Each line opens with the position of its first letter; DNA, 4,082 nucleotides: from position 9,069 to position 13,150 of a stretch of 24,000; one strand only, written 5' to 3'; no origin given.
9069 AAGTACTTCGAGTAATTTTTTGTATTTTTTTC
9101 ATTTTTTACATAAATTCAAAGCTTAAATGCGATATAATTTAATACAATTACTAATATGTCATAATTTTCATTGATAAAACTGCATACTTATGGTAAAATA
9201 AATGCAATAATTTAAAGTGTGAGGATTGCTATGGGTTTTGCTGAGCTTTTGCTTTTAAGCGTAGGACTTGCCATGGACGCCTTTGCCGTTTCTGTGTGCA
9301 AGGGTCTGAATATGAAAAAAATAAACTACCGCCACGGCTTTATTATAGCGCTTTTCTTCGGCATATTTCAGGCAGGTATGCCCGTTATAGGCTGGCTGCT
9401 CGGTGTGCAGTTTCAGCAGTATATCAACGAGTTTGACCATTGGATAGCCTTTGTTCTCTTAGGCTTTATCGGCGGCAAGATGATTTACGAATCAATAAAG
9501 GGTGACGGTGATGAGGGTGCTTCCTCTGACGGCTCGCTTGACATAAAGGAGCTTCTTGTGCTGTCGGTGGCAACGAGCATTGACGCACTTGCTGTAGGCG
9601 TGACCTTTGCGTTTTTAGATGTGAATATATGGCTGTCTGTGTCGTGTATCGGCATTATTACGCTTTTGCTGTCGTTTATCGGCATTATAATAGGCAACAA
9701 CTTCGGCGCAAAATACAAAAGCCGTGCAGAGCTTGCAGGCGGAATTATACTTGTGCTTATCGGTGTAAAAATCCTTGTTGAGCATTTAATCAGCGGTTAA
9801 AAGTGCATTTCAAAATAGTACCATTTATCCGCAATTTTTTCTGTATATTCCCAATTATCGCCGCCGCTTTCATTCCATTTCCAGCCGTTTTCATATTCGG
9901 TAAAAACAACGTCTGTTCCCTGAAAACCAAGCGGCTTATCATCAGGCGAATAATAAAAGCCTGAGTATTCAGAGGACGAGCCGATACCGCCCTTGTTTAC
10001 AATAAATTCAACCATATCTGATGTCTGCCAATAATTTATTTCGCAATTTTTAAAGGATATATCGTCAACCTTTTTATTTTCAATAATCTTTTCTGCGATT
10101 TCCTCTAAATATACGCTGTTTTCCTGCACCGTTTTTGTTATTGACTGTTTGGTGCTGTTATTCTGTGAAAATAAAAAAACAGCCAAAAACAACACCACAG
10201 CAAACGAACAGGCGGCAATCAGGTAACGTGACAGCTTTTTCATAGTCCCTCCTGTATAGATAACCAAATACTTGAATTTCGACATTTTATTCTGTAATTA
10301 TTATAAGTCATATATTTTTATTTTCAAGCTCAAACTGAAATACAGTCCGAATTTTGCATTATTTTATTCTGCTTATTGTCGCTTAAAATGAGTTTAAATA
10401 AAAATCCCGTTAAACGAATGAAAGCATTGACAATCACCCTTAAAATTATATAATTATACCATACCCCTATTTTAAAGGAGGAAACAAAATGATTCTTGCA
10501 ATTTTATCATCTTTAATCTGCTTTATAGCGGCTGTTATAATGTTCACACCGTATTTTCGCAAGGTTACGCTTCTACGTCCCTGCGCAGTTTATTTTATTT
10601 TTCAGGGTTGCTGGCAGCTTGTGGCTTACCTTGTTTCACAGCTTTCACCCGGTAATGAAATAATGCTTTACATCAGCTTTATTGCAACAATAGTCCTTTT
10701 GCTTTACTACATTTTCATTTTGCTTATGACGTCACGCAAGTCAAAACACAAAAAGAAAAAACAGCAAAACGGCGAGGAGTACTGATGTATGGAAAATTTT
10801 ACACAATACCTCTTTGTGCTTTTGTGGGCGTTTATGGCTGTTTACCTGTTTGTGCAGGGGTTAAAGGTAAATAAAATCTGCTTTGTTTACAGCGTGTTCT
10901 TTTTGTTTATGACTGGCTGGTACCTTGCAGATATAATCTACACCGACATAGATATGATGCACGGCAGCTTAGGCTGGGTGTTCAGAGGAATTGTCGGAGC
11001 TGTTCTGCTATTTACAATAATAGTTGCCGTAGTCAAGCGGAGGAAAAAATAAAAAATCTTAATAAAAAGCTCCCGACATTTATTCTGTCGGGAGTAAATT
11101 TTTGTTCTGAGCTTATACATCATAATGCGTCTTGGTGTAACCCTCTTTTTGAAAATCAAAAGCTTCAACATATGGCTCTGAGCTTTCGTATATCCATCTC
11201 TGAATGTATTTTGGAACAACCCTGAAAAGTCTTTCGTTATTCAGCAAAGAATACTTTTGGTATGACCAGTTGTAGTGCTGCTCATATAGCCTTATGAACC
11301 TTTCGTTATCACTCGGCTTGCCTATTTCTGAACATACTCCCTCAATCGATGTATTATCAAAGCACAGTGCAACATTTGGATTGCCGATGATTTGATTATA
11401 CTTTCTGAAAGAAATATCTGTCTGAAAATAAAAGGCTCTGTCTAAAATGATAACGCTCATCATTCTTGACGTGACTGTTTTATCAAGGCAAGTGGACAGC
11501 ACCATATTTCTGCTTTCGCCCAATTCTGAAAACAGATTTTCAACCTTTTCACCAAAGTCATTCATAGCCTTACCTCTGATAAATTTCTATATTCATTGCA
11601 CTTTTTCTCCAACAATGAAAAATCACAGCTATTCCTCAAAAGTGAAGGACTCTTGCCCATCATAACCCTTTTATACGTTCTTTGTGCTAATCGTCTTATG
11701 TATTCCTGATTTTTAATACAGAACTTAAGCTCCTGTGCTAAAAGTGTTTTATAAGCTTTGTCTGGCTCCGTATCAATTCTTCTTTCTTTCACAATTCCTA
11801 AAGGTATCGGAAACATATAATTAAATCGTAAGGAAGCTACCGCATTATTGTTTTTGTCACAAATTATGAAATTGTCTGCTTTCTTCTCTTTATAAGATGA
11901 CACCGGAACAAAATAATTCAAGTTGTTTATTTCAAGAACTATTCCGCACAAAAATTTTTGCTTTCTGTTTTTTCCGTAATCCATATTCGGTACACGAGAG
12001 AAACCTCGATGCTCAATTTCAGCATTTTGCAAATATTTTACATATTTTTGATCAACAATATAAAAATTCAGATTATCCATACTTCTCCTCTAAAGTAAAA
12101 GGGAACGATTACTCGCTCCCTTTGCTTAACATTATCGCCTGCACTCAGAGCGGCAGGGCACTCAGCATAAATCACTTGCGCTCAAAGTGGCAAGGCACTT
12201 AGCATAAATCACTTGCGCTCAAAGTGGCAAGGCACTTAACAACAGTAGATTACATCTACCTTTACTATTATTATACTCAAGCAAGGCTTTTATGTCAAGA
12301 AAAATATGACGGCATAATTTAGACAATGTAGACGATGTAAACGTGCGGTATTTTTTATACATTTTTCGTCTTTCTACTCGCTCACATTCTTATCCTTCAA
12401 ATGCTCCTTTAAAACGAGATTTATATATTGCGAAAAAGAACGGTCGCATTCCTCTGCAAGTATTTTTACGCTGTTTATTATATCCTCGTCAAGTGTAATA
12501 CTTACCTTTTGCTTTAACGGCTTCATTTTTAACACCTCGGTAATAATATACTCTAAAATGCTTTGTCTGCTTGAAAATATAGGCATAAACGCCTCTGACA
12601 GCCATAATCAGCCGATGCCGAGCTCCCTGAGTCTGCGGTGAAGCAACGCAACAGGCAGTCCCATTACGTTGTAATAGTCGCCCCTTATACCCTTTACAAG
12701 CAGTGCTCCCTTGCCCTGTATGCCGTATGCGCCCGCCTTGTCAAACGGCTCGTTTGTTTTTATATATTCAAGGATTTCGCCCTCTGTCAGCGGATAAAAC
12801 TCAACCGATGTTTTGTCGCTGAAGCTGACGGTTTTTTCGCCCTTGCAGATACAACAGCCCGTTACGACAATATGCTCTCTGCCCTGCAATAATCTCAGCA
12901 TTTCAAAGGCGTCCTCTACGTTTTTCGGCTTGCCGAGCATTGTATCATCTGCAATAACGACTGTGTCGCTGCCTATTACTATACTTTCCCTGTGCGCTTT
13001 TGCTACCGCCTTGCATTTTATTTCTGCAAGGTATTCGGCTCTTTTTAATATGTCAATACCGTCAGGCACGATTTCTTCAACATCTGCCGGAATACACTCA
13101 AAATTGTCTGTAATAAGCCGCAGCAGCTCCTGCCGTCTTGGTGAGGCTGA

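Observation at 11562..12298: Complete type III toxin-antitoxin / abortive-infection module (ToxIN/AbiQ-like) with a 37-nt repeat RNA antitoxin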

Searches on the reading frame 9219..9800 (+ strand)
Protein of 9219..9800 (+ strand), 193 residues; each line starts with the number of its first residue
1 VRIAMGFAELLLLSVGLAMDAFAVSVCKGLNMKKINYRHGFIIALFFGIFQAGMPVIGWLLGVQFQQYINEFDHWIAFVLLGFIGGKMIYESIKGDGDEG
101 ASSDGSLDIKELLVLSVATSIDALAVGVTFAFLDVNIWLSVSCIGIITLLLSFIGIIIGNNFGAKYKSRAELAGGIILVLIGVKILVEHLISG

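Call 35: search_protein_families(library=pfam, proteins=[window:9219-9800:+], max_evalue=0.0001)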
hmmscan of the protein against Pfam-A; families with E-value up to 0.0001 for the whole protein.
window:9219-9800:+ (193 aa): 1 family
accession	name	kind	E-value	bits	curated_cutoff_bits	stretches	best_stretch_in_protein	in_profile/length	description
PF02659.21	Mntp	-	1.3e-54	184.6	24.4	1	35-186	2-152/152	Putative manganese efflux pump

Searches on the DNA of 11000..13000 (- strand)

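Call 7: search_rna_families(source=window, start=11000, end=13000, threshold=evalue, max_evalue=10, show_alignments=3)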
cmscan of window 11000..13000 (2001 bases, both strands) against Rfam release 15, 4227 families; matches with E-value up to 10: 6.
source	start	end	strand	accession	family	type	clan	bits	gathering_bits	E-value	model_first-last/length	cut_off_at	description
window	12046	12127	-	RF01730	Termite-leu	Cis-reg;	-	21.6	51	0.12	1-78/78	no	Termite-leu RNA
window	11069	11104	-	RF03060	uup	Cis-reg;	-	20.9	36.8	0.51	1-48/48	no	uup RNA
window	11958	12125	+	RF00082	SraG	Gene; sRNA;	-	17.8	50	5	1-177/177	no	SraG RNA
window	11544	11650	-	RF00432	SNORA51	Gene; snRNA; snoRNA; HACA-box;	-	16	50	7.8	1-133/133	no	Small nucleolar RNA SNORA51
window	12094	12187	+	RF01730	Termite-leu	Cis-reg;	-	15.2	51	7.3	1-78/78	no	Termite-leu RNA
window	11044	11095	+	RF01822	RsaJ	Gene; sRNA;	-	14.4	100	2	229-287/287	no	RNA Staph. aureus A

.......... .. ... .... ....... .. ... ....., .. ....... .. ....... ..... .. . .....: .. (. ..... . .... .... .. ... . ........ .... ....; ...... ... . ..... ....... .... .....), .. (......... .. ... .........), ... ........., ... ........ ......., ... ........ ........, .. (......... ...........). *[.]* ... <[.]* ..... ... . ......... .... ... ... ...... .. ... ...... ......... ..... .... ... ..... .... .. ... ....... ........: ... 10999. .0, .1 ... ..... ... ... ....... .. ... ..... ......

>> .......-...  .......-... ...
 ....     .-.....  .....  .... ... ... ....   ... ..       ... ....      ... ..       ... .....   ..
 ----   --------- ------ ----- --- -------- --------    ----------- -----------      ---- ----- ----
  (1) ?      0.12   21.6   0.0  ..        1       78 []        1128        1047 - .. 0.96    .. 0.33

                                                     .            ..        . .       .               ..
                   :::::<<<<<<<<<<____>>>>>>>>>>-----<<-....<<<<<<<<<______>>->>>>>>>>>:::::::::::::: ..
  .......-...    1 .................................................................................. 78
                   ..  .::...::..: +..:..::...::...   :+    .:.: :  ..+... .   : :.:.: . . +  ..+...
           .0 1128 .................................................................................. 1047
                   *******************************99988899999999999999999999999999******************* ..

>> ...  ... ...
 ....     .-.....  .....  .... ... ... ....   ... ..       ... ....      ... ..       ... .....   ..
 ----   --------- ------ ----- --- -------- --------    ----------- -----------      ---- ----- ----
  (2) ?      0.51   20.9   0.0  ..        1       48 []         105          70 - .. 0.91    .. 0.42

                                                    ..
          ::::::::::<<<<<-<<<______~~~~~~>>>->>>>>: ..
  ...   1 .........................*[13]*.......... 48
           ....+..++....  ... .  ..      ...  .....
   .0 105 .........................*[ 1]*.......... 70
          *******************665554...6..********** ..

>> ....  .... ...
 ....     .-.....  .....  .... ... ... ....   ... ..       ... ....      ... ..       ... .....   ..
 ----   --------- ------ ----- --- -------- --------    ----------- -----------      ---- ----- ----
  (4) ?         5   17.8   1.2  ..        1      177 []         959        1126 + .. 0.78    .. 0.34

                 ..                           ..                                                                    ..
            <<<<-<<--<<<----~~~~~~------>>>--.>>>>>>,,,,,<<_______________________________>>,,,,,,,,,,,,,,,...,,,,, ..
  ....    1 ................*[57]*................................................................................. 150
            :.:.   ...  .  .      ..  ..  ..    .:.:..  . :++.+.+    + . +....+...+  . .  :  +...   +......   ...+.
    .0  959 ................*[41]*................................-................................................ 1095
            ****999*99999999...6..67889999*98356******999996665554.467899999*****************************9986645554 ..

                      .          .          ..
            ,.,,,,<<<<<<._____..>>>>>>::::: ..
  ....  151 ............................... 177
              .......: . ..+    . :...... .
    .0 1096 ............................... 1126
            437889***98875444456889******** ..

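Call 67: search_rna_families(sources=[L081, L076, L077], threshold=evalue, max_evalue=0.01)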
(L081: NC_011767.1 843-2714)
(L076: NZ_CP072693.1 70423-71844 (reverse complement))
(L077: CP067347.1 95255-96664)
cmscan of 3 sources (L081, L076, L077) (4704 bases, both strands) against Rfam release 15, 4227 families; matches with E-value up to 0.01: 6.
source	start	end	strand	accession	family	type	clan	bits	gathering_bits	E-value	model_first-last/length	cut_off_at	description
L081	396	501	+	RF00106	RNAI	Gene; antisense;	-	75.6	47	3.4e-13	1-102/102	no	RNAI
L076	341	374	+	RF02519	ToxI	Gene; antitoxin;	-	59.4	50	4.3e-09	1-34/34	no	ToxI antitoxin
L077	118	231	+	RF02920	Fusobacteriales-1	Cis-reg;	-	58.8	52.1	2.3e-06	1-113/113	no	Fusobacteriales-1 RNA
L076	307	340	+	RF02519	ToxI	Gene; antitoxin;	-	47.1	50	2.6e-06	1-34/34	no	ToxI antitoxin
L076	273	306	+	RF02519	ToxI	Gene; antitoxin;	-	38.6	50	0.00022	1-34/34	no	ToxI antitoxin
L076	865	1055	+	RF00084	CsrC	Gene; sRNA;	CL00106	27.3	61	2e-05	1-255/255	no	CsrC RNA family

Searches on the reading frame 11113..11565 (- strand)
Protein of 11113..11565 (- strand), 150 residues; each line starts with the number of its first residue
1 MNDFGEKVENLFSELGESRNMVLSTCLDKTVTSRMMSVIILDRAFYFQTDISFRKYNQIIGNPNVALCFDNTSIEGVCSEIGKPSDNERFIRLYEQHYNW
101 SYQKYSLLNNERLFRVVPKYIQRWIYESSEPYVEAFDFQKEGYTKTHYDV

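Call 4: search_protein_families(library=pfam, proteins=[window:11113-11565:-], max_evalue=1)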
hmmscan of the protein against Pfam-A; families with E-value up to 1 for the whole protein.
window:11113-11565:- (150 aa): 1 family
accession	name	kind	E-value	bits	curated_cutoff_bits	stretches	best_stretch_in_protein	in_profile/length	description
PF01243.27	PNPOx_N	-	2.4e-08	34.8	28.1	1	14-124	8-119/120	Pyridoxamine 5'-phosphate oxidase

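Call 5: search_protein_families(library=padloc, proteins=[window:11113-11565:-], max_evalue=1)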
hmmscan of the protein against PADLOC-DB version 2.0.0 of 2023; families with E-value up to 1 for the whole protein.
window:11113-11565:- (150 aa): 0 families

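Call 6: search_protein_families(library=ncbifam, proteins=[window:11113-11565:-], max_evalue=1)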
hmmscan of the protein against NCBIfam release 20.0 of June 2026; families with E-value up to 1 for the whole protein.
window:11113-11565:- (150 aa): 2 families
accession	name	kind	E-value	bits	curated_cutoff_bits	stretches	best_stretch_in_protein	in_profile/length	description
TIGR00558.3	pdxH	equivalog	0.00087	18.9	180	1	13-75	16-80/190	pyridoxamine 5'-phosphate oxidase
NF004231.0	PRK05679.1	subfamily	0.023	14.2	129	1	13-74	40-103/213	pyridoxal 5'-phosphate synthase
